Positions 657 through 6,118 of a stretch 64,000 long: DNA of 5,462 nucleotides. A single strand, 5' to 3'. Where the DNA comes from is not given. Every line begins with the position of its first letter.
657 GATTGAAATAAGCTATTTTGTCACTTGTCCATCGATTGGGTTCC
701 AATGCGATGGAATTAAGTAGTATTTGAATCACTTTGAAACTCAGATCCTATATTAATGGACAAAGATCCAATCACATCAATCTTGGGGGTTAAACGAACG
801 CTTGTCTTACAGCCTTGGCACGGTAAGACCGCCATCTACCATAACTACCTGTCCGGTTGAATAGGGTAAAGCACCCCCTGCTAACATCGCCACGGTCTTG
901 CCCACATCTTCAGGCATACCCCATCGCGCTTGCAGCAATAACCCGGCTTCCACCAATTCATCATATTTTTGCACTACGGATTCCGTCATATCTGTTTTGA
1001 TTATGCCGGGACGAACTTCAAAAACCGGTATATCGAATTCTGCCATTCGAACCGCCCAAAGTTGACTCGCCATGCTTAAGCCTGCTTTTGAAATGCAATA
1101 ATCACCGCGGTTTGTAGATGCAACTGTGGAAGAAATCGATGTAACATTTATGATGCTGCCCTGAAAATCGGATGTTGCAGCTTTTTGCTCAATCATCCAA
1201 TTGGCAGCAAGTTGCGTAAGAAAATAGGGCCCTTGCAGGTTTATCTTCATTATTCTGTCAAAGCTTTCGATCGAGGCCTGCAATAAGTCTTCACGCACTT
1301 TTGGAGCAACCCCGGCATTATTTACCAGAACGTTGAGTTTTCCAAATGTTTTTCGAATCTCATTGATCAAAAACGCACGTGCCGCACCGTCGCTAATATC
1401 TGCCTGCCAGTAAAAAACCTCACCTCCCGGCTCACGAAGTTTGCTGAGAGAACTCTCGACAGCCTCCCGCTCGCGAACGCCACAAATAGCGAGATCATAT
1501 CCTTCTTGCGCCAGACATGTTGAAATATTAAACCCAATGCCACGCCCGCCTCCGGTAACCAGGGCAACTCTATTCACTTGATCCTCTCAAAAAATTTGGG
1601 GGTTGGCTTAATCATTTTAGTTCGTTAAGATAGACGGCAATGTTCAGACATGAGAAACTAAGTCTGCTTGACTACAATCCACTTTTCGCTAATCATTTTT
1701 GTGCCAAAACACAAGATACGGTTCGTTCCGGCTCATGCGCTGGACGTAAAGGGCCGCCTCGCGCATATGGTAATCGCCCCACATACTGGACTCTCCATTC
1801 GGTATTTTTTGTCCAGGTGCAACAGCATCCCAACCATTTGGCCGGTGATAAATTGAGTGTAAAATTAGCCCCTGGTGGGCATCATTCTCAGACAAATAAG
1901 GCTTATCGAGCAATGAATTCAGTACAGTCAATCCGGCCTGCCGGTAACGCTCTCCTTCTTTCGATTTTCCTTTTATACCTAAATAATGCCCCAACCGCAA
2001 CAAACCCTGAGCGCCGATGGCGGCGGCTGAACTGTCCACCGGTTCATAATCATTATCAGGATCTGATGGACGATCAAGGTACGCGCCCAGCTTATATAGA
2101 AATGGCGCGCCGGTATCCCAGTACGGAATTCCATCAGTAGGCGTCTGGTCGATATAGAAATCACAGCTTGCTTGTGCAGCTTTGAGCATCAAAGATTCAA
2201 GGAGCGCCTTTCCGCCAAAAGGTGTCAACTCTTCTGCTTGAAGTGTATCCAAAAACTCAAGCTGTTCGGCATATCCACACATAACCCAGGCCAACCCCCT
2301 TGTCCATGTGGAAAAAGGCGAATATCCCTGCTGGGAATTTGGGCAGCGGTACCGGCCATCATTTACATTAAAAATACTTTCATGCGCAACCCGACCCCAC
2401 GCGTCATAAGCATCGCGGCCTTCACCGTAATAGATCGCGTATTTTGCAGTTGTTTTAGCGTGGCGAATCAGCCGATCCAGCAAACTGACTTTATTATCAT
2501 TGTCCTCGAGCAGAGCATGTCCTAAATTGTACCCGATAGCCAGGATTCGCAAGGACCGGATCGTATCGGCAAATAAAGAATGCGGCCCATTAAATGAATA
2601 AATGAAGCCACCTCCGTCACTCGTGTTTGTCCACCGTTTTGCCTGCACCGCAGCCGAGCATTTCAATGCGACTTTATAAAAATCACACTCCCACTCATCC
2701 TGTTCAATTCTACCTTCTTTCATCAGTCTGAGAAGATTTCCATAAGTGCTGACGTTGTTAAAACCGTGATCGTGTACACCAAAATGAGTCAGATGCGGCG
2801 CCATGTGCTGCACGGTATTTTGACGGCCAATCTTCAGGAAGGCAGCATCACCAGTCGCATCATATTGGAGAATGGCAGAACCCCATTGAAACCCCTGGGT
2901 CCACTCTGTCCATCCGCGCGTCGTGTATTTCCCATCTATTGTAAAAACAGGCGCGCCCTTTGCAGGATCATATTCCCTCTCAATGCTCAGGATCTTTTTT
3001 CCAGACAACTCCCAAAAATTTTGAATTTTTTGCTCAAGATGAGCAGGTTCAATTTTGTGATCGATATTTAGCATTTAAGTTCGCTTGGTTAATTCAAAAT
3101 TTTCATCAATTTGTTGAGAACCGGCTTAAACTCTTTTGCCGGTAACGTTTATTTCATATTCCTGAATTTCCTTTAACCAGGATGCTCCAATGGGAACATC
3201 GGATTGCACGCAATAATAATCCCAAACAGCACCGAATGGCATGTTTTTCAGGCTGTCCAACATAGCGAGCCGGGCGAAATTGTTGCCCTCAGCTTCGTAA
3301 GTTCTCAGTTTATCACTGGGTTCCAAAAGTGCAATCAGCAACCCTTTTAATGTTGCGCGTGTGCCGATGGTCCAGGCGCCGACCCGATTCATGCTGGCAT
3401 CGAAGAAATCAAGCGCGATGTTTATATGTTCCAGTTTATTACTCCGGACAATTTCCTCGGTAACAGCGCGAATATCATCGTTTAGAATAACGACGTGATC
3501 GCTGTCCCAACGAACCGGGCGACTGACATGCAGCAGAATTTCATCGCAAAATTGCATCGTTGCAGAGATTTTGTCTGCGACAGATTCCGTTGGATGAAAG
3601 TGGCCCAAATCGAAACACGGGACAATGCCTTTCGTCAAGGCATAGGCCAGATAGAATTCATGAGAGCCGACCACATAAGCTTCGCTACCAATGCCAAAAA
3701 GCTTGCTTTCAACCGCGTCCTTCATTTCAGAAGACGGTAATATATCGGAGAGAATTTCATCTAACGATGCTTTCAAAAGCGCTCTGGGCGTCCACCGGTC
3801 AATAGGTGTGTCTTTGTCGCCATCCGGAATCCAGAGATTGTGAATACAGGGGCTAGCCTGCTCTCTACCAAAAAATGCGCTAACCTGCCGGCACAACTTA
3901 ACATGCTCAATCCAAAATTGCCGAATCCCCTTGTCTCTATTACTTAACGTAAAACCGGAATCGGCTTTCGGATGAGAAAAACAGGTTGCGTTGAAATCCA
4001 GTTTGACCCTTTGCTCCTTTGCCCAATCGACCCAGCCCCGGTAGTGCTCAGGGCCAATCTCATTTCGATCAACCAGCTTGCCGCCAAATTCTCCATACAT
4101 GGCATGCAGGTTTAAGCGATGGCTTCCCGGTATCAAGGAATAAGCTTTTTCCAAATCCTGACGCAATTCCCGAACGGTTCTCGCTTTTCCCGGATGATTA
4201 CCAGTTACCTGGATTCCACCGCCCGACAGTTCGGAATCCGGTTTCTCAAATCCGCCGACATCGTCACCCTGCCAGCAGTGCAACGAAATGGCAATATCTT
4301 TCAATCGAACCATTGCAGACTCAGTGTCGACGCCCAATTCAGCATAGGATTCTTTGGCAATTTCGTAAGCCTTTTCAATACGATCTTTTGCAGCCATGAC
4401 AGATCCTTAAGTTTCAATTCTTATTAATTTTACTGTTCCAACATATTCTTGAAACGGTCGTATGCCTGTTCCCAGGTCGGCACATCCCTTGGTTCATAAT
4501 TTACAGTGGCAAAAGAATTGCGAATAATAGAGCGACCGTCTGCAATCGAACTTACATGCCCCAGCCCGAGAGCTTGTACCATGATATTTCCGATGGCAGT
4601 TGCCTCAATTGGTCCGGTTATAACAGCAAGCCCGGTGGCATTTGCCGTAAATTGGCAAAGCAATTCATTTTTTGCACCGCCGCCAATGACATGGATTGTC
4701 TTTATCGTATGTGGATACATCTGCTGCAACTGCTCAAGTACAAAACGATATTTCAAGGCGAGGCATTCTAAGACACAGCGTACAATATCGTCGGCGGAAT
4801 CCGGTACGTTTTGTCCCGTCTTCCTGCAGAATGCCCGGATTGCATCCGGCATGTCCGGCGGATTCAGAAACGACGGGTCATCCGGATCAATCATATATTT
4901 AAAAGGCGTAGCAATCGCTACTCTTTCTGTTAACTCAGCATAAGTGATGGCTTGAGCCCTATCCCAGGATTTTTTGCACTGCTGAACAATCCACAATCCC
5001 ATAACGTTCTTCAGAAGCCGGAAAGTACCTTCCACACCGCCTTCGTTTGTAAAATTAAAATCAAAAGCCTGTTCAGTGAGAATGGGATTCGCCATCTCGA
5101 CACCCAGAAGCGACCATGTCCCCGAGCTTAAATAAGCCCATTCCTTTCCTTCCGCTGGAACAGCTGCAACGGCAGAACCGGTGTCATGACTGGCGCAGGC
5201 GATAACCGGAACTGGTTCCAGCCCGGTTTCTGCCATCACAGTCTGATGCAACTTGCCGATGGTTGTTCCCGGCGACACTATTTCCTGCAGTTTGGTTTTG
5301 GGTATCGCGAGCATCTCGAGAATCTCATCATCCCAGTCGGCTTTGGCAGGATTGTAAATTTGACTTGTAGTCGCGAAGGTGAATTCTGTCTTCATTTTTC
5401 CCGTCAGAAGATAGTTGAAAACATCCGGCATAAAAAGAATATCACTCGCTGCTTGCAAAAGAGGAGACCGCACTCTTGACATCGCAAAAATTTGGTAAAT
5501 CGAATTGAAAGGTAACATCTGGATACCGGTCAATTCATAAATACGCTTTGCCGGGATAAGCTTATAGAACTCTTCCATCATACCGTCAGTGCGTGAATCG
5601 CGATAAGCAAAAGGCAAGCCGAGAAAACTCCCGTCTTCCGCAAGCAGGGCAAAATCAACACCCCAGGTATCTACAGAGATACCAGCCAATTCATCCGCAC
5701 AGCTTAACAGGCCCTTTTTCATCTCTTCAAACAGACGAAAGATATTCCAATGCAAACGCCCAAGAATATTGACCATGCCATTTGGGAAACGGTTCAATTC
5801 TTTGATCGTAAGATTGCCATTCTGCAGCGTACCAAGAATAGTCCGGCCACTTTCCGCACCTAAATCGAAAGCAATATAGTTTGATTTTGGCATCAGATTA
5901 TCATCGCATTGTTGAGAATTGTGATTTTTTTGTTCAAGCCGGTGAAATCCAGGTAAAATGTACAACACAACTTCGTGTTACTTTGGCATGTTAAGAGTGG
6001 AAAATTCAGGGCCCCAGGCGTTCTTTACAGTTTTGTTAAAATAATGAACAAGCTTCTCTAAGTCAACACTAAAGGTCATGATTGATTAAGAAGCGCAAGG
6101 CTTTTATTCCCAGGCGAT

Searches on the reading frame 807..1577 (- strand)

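Call 7: search_protein_families(library=ncbifam, proteins=[window:807-1577:-])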
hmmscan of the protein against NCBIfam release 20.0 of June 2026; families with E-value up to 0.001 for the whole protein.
window:807-1577:- (256 aa): 228 families (the best 25 are shown)
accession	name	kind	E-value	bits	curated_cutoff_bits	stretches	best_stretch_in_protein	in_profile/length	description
NF009386.0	PRK12745.1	equivalog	3.4e-104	347.5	250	1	2-256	5-259/259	3-ketoacyl-ACP reductase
NF005559.1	PRK07231.1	subfamily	1.5e-50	172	215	1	2-253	4-249/249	glucose 1-dehydrogenase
TIGR01830.1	3oxo_ACP_reduc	equivalog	1.4e-48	165.7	297.75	1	5-251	1-238/239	3-oxoacyl-[acyl-carrier-protein] reductase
NF004198.0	PRK05653.1-3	equivalog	4.3e-46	157.4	296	1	2-253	7-248/248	3-oxoacyl-ACP reductase FabG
TIGR02415.1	23BDH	subfamily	4.8e-45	153.9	304.35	1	3-252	1-252/254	acetoin reductase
NF004778.0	PRK06124.1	equivalog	9.3e-45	153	303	1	2-253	11-254/256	SDR family oxidoreductase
NF009466.0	PRK12826.1-2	subfamily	2.6e-44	151.6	222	1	1-253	2-246/248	3-oxoacyl-ACP reductase FabG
NF053807.1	RhamDHLra1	equivalog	4.3e-43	147.8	400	1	2-253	4-249/252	L-rhamnose 1-dehydrogenase Lra1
NF009384.0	PRK12743.1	equivalog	1.3e-42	145.8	264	1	1-252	5-248/258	SDR family oxidoreductase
NF005067.0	PRK06484.1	equivalog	6e-42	143.9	713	1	2-253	9-253/524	short chain dehydrogenase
NF006070.0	PRK08213.1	subfamily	4.4e-40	137.8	279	1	3-253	13-258/259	gluconate 5-dehydrogenase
NF006072.0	PRK08217.1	subfamily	1.2e-39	136.6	298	1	2-252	5-252/253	3-ketoacyl-(acyl-carrier-protein) reductase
NF005446.0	PRK07035.1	equivalog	1.3e-39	136.1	373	1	2-252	11-254/255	SDR family oxidoreductase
NF004197.0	PRK05653.1-1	equivalog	1.5e-39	136.1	332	1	2-253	7-248/249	3-oxoacyl-ACP reductase FabG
NF004791.0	PRK06138.1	equivalog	1.5e-39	135.9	312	1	2-253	5-251/252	SDR family oxidoreductase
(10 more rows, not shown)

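Call 8: search_protein_families(library=pfam, proteins=[window:807-1577:-])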
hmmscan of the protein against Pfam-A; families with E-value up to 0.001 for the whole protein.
window:807-1577:- (256 aa): 3 families
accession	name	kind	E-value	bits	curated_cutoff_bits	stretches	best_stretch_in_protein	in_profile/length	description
PF13561.12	adh_short_C2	-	1.8e-48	165.7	27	1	12-252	6-236/236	Enoyl-(Acyl carrier protein) reductase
PF00106.31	adh_short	-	2.5e-43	148.3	26.6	1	3-204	1-193/195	short chain dehydrogenase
PF08659.16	KR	-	9.9e-11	42.3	22.6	1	5-162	3-151/180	KR domain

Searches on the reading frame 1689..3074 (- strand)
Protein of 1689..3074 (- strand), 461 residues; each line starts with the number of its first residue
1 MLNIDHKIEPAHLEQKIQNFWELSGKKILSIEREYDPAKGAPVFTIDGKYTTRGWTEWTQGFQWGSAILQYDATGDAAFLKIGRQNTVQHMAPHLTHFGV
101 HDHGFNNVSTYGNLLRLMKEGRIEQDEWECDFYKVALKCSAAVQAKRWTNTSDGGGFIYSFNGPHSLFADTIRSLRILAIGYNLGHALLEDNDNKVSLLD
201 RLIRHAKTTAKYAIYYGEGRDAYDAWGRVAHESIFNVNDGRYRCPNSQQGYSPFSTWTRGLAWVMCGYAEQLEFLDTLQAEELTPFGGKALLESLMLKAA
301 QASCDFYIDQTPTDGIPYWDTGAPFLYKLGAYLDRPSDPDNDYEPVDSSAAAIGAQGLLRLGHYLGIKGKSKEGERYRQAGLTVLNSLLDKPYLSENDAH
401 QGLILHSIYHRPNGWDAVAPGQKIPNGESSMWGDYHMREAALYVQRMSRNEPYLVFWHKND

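Call 7: search_protein_families(library=ncbifam, proteins=[window:1689-3074:-])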
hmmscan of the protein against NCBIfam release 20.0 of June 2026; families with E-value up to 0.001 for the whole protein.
window:1689-3074:- (461 aa): 0 families

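Call 8: search_protein_families(library=pfam, proteins=[window:1689-3074:-])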
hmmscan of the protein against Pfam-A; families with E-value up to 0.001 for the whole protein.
window:1689-3074:- (461 aa): 1 family
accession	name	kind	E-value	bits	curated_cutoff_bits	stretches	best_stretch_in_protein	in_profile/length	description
PF07470.19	Glyco_hydro_88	-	1e-05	25.1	26.6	1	55-278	27-220/352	Glycosyl Hydrolase Family 88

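Call 69: search_solved_structures(query=window:1689-3074:-, max_evalue=0.01)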
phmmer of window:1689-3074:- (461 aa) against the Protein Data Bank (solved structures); distinct sequences matched with E-value up to 0.01: 7.
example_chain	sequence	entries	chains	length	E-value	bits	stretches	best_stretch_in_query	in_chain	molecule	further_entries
2ahf_A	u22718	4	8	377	2.9e-11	46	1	232-446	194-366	unsaturated glucuronyl hydrolase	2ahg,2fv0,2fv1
1vd5_A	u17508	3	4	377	6.4e-11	44.8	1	231-446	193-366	unsaturated glucuronyl hydrolase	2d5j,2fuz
2zzr_A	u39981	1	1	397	4.2e-08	35.5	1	231-442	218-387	Unsaturated glucuronyl hydrolase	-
3anj_A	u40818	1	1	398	4.2e-08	35.5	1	231-442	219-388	Putative uncharacterized protein gbs1889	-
3ani_A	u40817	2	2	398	4.8e-08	35.4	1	231-442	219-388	Putative uncharacterized protein gbs1889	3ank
3vxd_A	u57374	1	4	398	1.3e-07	33.9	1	231-442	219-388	Putative uncharacterized protein gbs1889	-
3wux_A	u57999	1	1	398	1.5e-07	33.7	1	231-442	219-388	Unsaturated chondroitin disaccharide hydrolase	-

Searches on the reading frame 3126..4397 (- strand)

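Call 7: search_protein_families(library=ncbifam, proteins=[window:3126-4397:-])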
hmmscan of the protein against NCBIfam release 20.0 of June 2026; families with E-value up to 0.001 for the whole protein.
window:3126-4397:- (423 aa): 2 families
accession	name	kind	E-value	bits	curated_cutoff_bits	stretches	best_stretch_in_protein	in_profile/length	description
NF002203.0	PRK01076.1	equivalog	3e-199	662.4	572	1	5-422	3-418/419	L-rhamnose isomerase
TIGR01748.1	rhaA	equivalog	8.2e-187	621.4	584.95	1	7-422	1-414/414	L-rhamnose isomerase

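Call 8: search_protein_families(library=pfam, proteins=[window:3126-4397:-])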
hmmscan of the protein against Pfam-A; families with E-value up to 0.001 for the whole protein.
window:3126-4397:- (423 aa): 1 family
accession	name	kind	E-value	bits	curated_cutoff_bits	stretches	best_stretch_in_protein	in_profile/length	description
PF06134.17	RhaA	-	8.8e-190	631.7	22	1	7-422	3-417/417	L-rhamnose isomerase (RhaA)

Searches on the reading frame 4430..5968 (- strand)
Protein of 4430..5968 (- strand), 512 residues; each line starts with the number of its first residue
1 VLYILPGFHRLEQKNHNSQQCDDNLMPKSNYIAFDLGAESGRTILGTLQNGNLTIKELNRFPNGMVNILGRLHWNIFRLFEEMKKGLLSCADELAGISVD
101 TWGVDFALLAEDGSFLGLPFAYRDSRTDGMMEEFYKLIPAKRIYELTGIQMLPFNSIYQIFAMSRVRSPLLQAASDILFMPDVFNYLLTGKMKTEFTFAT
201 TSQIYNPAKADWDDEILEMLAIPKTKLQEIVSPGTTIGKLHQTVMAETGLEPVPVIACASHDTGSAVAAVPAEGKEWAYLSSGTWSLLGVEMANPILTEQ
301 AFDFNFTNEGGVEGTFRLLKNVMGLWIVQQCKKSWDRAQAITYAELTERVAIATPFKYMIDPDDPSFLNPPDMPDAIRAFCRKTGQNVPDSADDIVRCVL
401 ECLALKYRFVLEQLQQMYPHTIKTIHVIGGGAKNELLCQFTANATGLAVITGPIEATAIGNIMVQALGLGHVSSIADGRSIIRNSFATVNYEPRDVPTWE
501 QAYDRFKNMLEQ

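Call 7: search_protein_families(library=ncbifam, proteins=[window:4430-5968:-])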
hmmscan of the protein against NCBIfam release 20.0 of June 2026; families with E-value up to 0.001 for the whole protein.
window:4430-5968:- (512 aa): 12 families
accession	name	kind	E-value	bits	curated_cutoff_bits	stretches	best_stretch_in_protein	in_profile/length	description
TIGR02627.1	rhamnulo_kin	equivalog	3.8e-151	503.7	527.95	1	32-486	1-452/454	rhamnulokinase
NF007925.0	PRK10640.1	equivalog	2.7e-137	458.1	639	1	29-508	4-480/489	rhamnulokinase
TIGR02628.1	fuculo_kin_coli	equivalog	2.5e-44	152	470.9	2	92-295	69-271/465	L-fuculokinase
TIGR01312.1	XylB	equivalog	1.8e-24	86.2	380.25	1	92-510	66-480/481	xylulokinase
NF008187.0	PRK10939.1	equivalog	9.9e-18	64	528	2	141-258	124-241/521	autoinducer-2 kinase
TIGR01311.1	glycerol_kin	equivalog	1.6e-16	59.8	590.35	2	392-485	372-466/496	glycerol kinase GlpK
NF000756.0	PRK00047.1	subfamily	3.8e-15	55.1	498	2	391-477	373-460/502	glycerol kinase GlpK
TIGR01314.1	gntK_FGGY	equivalog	8.6e-13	47.6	648.55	1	119-263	94-239/505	gluconokinase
NF003154.0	PRK04123.1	equivalog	2.5e-10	39.7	428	1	384-510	406-534/554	ribulokinase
TIGR01315.1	5C_CHO_kinase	subfamily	3.9e-10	39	408.7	1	399-489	422-512/541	FGGY family pentulose kinase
NF011601.0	PRK15027.1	equivalog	4.2e-08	32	912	1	135-284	109-255/484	xylulokinase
TIGR01234.1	L-ribulokinase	equivalog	5.5e-07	28.7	583.25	0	384-509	399-526/536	ribulokinase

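Call 8: search_protein_families(library=pfam, proteins=[window:4430-5968:-])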
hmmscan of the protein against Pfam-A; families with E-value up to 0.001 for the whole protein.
window:4430-5968:- (512 aa): 2 families
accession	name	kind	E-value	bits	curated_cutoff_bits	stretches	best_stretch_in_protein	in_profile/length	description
PF02782.22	FGGY_C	-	1.5e-43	149.4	27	1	278-467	1-196/198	FGGY family of carbohydrate kinases, C-terminal domain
PF00370.27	FGGY_N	-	5.9e-29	101.8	28.8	1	31-266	2-242/245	FGGY family of carbohydrate kinases, N-terminal domain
